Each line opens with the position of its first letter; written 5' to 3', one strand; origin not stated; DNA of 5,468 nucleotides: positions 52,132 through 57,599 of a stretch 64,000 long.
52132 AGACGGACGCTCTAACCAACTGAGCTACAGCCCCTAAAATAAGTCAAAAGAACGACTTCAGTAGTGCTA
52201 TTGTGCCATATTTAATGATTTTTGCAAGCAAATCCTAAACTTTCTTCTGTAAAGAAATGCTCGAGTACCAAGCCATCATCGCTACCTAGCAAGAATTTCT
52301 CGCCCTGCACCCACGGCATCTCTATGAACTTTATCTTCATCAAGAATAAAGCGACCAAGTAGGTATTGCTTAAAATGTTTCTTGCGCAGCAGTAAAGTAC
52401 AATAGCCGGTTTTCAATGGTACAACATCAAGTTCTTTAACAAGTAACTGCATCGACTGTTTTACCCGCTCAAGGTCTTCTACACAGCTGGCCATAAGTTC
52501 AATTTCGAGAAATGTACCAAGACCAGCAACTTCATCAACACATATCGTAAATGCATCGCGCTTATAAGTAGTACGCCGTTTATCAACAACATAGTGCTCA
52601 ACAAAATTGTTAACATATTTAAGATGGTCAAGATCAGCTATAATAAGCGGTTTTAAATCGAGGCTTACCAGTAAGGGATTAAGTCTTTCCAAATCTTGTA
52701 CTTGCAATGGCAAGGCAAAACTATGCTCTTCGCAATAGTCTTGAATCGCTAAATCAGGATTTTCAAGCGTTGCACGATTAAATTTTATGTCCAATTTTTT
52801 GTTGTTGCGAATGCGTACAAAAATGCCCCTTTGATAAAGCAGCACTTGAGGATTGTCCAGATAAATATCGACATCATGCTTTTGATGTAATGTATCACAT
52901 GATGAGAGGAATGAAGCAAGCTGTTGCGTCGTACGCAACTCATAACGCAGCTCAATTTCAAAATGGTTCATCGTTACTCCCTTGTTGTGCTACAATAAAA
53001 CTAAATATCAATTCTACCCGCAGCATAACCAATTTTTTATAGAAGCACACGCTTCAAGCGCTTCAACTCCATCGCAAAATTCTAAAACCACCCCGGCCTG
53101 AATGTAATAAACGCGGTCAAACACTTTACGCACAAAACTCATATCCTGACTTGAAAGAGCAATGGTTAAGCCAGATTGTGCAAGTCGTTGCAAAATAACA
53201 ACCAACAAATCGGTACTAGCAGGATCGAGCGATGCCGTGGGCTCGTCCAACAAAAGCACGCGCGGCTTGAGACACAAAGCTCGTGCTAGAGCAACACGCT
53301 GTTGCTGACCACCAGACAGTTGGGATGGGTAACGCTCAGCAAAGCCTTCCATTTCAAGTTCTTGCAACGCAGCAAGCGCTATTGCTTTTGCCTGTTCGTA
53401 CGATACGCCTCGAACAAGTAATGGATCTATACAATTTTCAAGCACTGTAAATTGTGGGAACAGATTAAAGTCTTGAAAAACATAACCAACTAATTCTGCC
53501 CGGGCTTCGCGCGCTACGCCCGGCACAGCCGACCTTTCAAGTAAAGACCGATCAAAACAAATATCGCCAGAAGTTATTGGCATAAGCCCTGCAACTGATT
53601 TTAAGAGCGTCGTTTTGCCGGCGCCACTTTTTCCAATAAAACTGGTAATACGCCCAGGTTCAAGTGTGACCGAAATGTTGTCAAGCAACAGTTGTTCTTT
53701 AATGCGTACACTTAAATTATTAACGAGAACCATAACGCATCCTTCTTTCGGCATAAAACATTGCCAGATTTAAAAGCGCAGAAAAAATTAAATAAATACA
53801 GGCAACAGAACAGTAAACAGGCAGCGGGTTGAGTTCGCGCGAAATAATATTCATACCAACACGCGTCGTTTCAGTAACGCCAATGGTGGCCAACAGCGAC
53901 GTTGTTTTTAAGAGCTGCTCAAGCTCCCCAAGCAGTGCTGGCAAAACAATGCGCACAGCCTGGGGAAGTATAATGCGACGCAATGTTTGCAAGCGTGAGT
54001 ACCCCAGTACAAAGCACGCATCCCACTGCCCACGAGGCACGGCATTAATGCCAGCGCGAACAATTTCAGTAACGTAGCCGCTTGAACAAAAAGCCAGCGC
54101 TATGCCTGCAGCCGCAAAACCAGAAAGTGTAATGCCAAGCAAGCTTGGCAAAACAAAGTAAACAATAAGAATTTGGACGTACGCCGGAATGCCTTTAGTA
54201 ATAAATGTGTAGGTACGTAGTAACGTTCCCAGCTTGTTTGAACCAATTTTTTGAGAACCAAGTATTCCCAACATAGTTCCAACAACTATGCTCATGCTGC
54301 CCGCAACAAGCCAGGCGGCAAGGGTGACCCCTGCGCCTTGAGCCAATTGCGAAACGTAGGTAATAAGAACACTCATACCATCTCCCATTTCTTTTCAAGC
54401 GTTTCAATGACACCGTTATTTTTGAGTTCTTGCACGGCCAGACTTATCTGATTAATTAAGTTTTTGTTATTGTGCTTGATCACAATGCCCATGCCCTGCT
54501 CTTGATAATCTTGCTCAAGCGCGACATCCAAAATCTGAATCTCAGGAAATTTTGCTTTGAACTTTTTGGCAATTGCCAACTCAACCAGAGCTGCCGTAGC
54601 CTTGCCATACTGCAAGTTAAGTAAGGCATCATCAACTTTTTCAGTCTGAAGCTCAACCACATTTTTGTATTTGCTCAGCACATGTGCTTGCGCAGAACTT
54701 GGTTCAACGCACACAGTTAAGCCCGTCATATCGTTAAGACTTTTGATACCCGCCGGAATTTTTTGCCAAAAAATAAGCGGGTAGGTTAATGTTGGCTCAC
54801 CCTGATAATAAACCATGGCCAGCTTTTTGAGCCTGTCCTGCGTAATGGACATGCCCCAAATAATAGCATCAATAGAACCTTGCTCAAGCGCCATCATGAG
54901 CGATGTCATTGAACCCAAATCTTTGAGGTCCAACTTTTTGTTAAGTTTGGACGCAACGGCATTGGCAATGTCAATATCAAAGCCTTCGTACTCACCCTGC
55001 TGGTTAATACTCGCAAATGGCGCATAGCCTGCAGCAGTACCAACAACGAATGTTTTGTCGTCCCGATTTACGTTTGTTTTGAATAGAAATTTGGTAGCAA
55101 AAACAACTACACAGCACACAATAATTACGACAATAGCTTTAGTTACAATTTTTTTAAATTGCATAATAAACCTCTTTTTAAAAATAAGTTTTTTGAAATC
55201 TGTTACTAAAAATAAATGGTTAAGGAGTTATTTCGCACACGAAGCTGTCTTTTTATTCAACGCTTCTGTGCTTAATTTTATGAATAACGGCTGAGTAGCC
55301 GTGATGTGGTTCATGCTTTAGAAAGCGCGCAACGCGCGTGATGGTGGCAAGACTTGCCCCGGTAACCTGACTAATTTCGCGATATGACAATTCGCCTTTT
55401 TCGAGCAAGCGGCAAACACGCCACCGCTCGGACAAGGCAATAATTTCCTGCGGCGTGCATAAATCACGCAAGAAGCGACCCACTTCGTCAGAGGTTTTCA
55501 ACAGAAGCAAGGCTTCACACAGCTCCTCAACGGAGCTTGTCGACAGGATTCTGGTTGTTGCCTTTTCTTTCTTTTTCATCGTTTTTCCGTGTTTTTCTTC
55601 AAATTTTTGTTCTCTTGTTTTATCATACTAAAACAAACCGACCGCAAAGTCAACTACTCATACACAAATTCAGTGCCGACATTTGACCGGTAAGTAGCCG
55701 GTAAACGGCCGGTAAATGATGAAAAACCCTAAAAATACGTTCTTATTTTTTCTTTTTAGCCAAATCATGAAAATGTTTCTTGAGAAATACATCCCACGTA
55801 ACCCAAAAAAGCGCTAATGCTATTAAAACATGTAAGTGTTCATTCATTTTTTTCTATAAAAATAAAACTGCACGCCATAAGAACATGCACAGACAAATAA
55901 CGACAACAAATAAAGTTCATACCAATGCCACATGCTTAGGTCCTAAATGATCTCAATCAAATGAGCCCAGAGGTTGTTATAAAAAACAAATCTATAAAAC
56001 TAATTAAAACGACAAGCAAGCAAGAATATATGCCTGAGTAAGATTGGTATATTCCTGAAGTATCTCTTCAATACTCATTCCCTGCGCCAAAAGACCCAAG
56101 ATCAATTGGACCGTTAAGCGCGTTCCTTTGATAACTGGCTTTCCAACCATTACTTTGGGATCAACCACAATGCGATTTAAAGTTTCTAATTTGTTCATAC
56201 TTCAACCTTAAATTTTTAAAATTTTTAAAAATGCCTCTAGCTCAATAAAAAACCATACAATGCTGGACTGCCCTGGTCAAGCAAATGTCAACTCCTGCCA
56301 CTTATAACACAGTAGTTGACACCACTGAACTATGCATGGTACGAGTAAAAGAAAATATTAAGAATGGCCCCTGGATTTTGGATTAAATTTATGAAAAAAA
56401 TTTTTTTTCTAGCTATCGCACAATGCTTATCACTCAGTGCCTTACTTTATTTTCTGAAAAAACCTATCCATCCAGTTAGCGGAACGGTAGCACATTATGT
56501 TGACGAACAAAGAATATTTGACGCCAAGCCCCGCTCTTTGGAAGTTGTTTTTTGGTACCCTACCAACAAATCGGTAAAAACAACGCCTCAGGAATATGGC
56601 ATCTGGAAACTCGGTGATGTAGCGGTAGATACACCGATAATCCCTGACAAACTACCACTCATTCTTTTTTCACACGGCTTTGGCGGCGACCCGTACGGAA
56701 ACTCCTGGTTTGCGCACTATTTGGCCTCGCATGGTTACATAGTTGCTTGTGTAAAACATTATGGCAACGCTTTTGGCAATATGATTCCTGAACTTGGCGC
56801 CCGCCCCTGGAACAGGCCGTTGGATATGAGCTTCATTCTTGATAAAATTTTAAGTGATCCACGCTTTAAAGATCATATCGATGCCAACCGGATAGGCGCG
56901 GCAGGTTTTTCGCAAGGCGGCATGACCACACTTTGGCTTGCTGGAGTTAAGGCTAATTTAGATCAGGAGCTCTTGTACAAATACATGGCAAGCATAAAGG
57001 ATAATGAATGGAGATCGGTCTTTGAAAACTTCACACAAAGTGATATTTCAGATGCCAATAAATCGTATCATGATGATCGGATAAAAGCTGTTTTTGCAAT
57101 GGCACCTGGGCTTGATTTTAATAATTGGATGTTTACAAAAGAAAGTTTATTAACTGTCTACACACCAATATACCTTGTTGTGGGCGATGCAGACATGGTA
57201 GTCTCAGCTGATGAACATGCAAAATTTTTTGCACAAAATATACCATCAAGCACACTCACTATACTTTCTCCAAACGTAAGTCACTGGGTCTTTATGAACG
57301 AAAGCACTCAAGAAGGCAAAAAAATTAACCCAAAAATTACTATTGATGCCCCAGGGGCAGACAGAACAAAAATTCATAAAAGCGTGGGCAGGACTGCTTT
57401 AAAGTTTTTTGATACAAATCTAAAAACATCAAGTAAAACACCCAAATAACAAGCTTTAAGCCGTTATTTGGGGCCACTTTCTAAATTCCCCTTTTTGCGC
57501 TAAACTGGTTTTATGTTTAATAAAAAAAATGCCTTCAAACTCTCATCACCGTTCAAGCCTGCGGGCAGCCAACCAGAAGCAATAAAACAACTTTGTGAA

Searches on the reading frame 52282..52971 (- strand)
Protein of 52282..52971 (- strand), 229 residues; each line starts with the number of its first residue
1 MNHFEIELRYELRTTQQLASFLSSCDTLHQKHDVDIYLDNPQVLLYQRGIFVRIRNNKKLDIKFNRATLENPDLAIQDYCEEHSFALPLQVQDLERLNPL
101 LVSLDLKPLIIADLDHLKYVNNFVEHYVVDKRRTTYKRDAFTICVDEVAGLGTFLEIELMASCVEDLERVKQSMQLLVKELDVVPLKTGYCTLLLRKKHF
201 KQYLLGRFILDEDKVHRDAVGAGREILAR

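Call 50: search_protein_families(library=pfam, proteins=[window:52282-52971:-], max_evalue=0.0001)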
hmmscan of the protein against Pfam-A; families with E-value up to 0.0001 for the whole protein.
window:52282-52971:- (229 aa): 1 family
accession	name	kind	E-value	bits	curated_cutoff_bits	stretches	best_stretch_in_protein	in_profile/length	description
PF01928.26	CYTH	-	2.7e-12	47.3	23.2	1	4-178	2-164/179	CYTH domain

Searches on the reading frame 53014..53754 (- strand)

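Call 50: search_protein_families(library=pfam, proteins=[window:53014-53754:-], max_evalue=0.0001)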
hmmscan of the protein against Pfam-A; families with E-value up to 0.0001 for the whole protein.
window:53014-53754:- (246 aa): 2 families
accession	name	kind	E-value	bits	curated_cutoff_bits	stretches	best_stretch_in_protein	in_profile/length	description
PF00005.33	ABC_tran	-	2.6e-36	125.7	25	1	24-174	1-137/137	ABC transporter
PF13304.12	AAA_21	-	2.8e-10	41.2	27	1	133-207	225-302/304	AAA domain, putative AbiEii toxin, Type IV TA system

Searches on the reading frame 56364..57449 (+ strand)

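Call 50: search_protein_families(library=pfam, proteins=[window:56364-57449:+], max_evalue=0.0001)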
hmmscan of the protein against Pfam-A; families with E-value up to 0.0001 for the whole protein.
window:56364-57449:+ (361 aa): 5 families
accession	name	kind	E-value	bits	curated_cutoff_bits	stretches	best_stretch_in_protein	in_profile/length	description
PF03403.19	PAF-AH_p_II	-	3e-09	36.4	20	1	94-133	97-136/372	Platelet-activating factor acetylhydrolase, isoform II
PF12740.14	PETase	-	7.5e-09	35.8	28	1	103-198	60-148/263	PET hydrolase-like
PF00561.26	Abhydrolase_1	-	2.5e-07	31.1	25.8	0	98-195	1-89/245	alpha/beta hydrolase fold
PF00326.27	Peptidase_S9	-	5.5e-06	26.5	22.6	1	117-310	7-190/213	Prolyl oligopeptidase family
PF07224.18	Chlorophyllase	-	6.5e-05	22.3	26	0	87-198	32-139/301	Chlorophyllase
